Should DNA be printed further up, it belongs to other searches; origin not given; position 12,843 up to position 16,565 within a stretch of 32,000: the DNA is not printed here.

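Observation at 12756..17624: Giant secreted protein of about 8 ancient Fn3-like modules with no recognisable catalytic, anchoring or sorting domain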

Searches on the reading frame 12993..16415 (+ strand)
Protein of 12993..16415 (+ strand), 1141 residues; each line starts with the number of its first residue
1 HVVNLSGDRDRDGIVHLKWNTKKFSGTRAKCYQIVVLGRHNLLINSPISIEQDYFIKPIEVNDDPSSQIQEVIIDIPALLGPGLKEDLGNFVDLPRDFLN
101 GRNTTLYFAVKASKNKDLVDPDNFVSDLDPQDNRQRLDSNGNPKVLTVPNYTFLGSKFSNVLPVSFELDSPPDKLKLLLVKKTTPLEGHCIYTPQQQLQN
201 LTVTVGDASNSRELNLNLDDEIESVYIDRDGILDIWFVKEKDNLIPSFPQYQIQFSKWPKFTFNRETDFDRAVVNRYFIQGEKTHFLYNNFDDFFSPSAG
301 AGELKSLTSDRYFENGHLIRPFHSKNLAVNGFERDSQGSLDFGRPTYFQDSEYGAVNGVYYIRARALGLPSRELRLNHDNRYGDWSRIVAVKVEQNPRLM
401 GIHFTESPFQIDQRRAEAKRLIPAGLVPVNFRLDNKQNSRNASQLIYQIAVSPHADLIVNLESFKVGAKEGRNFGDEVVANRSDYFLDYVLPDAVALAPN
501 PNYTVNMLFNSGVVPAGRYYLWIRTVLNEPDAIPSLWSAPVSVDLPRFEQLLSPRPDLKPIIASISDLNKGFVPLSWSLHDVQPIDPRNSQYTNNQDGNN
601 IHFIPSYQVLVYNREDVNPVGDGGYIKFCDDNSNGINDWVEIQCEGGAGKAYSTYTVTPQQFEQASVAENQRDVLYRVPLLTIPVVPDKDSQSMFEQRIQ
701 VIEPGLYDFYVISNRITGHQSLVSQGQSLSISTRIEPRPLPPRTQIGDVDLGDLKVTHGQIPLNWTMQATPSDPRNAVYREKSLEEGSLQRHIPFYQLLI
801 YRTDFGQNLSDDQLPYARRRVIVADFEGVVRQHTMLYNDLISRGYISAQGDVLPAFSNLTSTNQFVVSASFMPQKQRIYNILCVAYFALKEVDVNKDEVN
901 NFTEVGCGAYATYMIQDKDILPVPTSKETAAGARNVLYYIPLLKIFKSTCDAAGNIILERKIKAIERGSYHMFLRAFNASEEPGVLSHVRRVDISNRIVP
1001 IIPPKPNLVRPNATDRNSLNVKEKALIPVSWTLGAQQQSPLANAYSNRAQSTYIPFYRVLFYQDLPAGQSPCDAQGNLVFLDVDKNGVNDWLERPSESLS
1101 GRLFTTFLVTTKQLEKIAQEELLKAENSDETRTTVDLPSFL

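Call 36: search_protein_representatives(alignment_id=A2)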
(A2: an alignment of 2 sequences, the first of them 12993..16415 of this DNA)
Query: 2 sequences, 1187 profile positions. Proteins with E-value up to 0.001 (for the whole library): 15; up to 1e-10: 10; up to 1e-30: 7. The best 15 are listed.
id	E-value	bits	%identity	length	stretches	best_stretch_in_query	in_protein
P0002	0.0e+00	2313.6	-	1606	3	1-1187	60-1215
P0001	0.0e+00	2253.2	-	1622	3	1-1187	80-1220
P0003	2.8e-161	554.9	-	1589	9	556-836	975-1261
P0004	5.8e-117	408.2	-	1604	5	4-687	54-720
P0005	7.0e-110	384.7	-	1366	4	7-688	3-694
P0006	8.6e-49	182.4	-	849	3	921-1161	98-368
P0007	5.3e-33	130.1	-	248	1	610-840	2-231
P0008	2.2e-22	94.9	-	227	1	352-564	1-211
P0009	5.5e-19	83.7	-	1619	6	224-377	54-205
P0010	2.1e-14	68.5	-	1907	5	66-379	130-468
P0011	6.2e-07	43.7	-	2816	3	851-920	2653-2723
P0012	3.0e-04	34.9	-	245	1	13-179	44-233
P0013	4.0e-04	34.5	-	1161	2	855-919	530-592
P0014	5.1e-04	34.1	-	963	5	635-695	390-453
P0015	8.3e-04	33.4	-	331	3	736-816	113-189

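Call 37: search_protein_families(library=pfam, proteins=[P0003, P0004, P0005, P0006, P0009, P0010], max_evalue=0.01)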
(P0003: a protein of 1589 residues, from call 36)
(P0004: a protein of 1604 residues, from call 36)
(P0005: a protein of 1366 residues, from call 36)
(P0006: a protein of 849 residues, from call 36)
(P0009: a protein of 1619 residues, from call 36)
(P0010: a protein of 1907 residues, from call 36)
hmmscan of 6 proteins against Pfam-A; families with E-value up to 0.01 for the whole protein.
P0003 (1589 aa): 0 families

P0004 (1604 aa): 0 families

P0005 (1366 aa): 0 families

P0006 (849 aa): 0 families

P0009 (1619 aa): 0 families

P0010 (1907 aa): 0 families

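Call 38: search_protein_families(library=pfam, proteins=[P0011, P0012, P0013, P0014, P0015, P0007, P0008], max_evalue=0.01)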
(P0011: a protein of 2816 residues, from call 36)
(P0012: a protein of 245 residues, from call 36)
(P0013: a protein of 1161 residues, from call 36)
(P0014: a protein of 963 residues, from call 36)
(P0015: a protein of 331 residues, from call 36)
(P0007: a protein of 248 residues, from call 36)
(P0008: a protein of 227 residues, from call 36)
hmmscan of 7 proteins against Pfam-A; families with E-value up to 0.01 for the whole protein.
P0011 (2816 aa): 1 family
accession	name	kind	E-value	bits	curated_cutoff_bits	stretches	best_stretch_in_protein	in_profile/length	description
PF13505.12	OMP_b-brl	-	0.0031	18.1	28.7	1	1372-1460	68-155/175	Outer membrane protein beta-barrel domain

P0012 (245 aa): 0 families

P0013 (1161 aa): 1 family
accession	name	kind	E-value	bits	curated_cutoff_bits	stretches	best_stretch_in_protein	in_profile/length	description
PF00162.24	PGK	-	4.5e-22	79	27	2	581-824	73-303/379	Phosphoglycerate kinase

P0014 (963 aa): 7 families
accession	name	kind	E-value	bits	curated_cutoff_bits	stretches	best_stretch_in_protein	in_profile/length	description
PF17963.7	Big_9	-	1.3e-140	459.1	23.6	8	47-141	1-89/89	Bacterial Ig domain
PF17892.7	Cadherin_5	-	8e-107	349.9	26.5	8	47-143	2-98/98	Cadherin-like domain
PF17803.7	Cadherin_4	-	2.5e-89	294.2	25.1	8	236-308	2-71/71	Bacterial cadherin-like domain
PF19076.6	CshA_repeat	-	2.1e-14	54.4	27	1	471-529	43-102/103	Surface adhesin CshA repetitive domain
PF02010.21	REJ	-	0.0003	19.9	25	0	408-447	381-420/452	REJ domain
PF22112.2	OmcA-like_N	-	0.00097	19.5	27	0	96-120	104-128/167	OmcA-like N-terminal domain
PF11504.14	Colicin_Ia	-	0.0065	17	25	0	88-109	13-34/72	Colicin Ia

P0015 (331 aa): 8 families
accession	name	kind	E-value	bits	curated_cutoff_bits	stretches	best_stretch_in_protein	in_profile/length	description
PF00041.27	fn3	-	9.9e-26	90.2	25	2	153-230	2-80/84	Fibronectin type III domain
PF18962.6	Por_Secre_tail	-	4.2e-11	43.4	27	1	254-330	1-75/75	Secretion system C-terminal sorting domain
PF16893.11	fn3_2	-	3.4e-07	30.8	27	0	150-235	2-89/89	Fibronectin type III domain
PF25059.1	FN3_DSCAM-DSCAML_C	-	0.00013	22.6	39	0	197-233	44-80/89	DSCAM/DSCAML C-terminal Fn3-like domain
PF25788.1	Ig_Rha78A_N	-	0.00031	21.4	27.4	0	201-235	67-101/105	Rha78A-like, N-terminal immunoglobulin domain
PF25814.1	fn3_SORL1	-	0.00036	20.9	27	0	153-194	4-50/90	SORL1-like, fn3 domain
PF15418.12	DUF4625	-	0.0015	19.3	27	0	117-140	107-130/131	Domain of unknown function (DUF4625)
PF16656.11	Pur_ac_phosph_N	-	0.0025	18.8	30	0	6-49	55-93/93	Purple acid Phosphatase, N-terminal domain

P0007 (248 aa): 0 families

P0008 (227 aa): 0 families

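Call 49: find_encoding_contigs(protein=P0004, flank=8000, max_places=3)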
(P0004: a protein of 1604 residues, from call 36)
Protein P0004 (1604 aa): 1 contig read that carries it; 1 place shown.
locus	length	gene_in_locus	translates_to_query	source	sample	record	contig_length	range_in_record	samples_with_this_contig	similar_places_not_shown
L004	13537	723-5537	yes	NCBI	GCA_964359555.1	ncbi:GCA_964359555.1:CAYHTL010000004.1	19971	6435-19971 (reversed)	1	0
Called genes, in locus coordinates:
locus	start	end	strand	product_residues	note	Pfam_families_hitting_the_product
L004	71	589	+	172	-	PF02464:CinA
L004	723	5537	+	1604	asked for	-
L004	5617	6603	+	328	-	PF00579:tRNA-synt_1b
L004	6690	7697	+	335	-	-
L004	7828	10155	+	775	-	PF12895:ANAPC3 (faint), PF14559:TPR_19 (faint), PF07719:TPR_2 (faint), PF13174:TPR_6 (faint), PF13428:TPR_14 (faint), PF13432:TPR_16 (faint), PF12969:DUF3857, PF01841:Transglut_core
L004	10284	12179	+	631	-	PF01963:TraB_PrgY_gumN (weak)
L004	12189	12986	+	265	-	-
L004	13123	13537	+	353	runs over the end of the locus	PF00142:Fer4_NifH (weak), PF01656:CbiA, PF06564:CBP_BcsQ, PF09140:MipZ, PF13614:AAA_31, PF02922:CBM_48, PF16561:AMPK1_CBM, PF22058:X25_BaPul_like, +2 more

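Call 50: find_encoding_contigs(protein=P0009, flank=8000, max_places=3)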
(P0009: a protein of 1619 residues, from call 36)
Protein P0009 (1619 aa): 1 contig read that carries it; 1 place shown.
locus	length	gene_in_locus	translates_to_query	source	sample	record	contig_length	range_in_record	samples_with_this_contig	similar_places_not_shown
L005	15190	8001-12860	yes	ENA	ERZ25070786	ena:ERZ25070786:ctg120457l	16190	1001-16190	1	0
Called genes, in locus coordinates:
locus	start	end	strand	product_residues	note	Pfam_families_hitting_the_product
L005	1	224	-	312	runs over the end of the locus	PF01171:ATP_bind_3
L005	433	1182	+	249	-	PF00300:His_Phos_1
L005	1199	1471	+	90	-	PF00312:Ribosomal_S15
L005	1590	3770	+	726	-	PF01138:RNase_PH, PF03725:RNase_PH_C, PF01138:RNase_PH, PF00013:KH_1, PF00575:S1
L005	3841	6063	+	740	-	PF13491:FtsK_4TM, PF17854:FtsK_alpha, PF01580:FtsK_SpoIIIE, PF12846:AAA_10 (weak), PF09397:FtsK_gamma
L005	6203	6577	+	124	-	PF13464:RodZ_C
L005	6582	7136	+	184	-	PF01066:CDP-OH_P_transf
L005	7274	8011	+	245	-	-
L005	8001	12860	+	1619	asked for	-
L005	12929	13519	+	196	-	-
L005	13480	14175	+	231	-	-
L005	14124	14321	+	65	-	PF05036:SPOR (weak)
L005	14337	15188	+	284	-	?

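Call 51: find_encoding_contigs(protein=P0010, flank=8000, max_places=3)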
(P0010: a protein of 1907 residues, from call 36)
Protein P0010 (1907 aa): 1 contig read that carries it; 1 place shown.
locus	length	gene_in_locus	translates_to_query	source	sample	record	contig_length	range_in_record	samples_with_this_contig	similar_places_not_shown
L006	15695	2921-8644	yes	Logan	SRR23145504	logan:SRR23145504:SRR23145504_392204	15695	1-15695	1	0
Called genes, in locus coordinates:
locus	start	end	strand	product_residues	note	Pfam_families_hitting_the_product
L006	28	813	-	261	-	PF09844:DUF2071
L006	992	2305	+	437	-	PF00919:UPF0004, PF04055:Radical_SAM, PF18693:TRAM_2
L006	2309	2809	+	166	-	PF02464:CinA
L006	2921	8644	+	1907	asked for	-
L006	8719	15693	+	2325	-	?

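Call 52: find_encoding_contigs(protein=P0003, flank=8000, max_places=3)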
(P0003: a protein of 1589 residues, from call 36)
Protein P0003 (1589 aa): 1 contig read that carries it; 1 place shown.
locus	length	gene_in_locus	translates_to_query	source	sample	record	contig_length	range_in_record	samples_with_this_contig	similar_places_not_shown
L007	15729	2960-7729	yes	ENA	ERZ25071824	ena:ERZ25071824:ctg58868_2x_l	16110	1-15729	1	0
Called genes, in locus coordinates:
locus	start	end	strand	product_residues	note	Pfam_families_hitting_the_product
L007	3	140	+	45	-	?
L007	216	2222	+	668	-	-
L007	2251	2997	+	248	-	-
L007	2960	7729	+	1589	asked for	-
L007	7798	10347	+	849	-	-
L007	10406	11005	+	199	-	PF07963:N_methyl (weak)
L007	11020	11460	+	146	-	-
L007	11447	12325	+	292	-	PF00515:TPR_1 (faint), PF07719:TPR_2 (faint), PF13181:TPR_8 (faint), PF13424:TPR_12 (faint), PF13428:TPR_14 (faint), PF05036:SPOR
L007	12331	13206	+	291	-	PF01745:IPT (faint), PF01715:IPPT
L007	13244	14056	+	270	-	PF00528:BPD_transp_1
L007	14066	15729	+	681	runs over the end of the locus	?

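Call 71: find_encoding_contigs(protein=P0005, flank=8000, max_places=3)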
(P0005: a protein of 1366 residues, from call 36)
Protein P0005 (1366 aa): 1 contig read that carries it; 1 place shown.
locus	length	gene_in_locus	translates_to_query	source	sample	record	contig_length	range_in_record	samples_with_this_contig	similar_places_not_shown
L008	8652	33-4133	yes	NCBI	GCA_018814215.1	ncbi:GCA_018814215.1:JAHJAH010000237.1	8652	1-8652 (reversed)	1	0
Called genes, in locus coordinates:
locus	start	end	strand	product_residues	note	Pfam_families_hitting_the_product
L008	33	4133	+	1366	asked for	-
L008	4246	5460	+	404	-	-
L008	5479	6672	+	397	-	-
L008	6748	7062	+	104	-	PF01909:NTP_transf_2, PF18765:Polbeta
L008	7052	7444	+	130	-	PF05168:HEPN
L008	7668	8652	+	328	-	PF00579:tRNA-synt_1b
